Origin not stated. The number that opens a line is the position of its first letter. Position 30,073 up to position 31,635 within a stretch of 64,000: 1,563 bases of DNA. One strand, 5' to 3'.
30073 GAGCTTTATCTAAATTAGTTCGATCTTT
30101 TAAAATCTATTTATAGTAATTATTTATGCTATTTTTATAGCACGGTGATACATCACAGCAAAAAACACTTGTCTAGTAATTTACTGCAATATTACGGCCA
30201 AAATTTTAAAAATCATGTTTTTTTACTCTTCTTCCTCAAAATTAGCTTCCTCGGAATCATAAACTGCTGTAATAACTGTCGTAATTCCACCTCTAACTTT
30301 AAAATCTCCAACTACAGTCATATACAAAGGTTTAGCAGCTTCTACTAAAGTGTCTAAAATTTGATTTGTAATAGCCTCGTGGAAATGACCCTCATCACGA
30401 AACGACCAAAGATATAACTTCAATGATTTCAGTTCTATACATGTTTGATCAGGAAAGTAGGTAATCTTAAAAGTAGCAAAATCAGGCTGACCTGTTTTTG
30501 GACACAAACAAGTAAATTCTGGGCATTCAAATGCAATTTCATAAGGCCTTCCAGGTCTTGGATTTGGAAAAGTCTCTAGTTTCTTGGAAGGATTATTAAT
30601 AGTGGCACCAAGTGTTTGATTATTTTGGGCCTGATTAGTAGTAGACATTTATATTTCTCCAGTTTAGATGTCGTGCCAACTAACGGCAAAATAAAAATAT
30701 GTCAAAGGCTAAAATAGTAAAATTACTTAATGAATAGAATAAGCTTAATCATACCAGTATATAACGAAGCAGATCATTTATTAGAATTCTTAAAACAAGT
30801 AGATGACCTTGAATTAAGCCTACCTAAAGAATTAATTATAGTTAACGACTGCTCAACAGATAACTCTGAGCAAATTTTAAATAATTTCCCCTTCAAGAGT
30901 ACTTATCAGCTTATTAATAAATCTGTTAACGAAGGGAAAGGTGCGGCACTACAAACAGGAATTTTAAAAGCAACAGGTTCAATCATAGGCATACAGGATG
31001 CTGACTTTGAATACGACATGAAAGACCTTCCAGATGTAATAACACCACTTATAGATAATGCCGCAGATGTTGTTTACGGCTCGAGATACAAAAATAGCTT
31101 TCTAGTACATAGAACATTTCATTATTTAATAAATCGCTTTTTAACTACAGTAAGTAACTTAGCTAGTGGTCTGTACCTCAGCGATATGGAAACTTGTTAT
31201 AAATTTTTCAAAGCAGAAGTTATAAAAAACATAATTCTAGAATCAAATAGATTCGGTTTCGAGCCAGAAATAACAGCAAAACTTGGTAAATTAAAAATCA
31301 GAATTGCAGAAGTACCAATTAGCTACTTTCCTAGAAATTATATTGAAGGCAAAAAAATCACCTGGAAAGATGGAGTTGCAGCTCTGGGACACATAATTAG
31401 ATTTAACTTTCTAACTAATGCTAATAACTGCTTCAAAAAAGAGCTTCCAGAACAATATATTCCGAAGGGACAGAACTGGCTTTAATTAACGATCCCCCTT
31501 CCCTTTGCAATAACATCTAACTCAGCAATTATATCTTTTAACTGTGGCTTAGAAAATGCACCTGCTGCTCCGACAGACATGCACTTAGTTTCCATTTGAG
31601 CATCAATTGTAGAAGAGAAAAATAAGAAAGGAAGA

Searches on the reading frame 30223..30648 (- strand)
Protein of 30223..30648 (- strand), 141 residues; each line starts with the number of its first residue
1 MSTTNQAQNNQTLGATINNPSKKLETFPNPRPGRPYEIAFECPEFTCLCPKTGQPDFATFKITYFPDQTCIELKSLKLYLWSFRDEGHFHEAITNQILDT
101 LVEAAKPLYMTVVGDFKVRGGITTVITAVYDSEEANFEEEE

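Call 58: search_protein_families(library=pfam, proteins=[window:30223-30648:-], max_evalue=0.001)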
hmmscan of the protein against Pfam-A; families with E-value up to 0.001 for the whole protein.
window:30223-30648:- (141 aa): 1 family
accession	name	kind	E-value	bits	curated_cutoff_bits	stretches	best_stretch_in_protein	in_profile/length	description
PF14489.11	QueF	-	7.4e-34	116.3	27.3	1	55-133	1-79/81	QueF-like protein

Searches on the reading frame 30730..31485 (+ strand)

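Call 58: search_protein_families(library=pfam, proteins=[window:30730-31485:+], max_evalue=0.001)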
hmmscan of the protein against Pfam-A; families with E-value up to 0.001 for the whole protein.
window:30730-31485:+ (251 aa): 1 family
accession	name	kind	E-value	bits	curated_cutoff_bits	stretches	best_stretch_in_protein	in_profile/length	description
PF00535.33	Glycos_transf_2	-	1.7e-28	100.1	23.3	1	5-167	1-166/168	Glycosyl transferase family 2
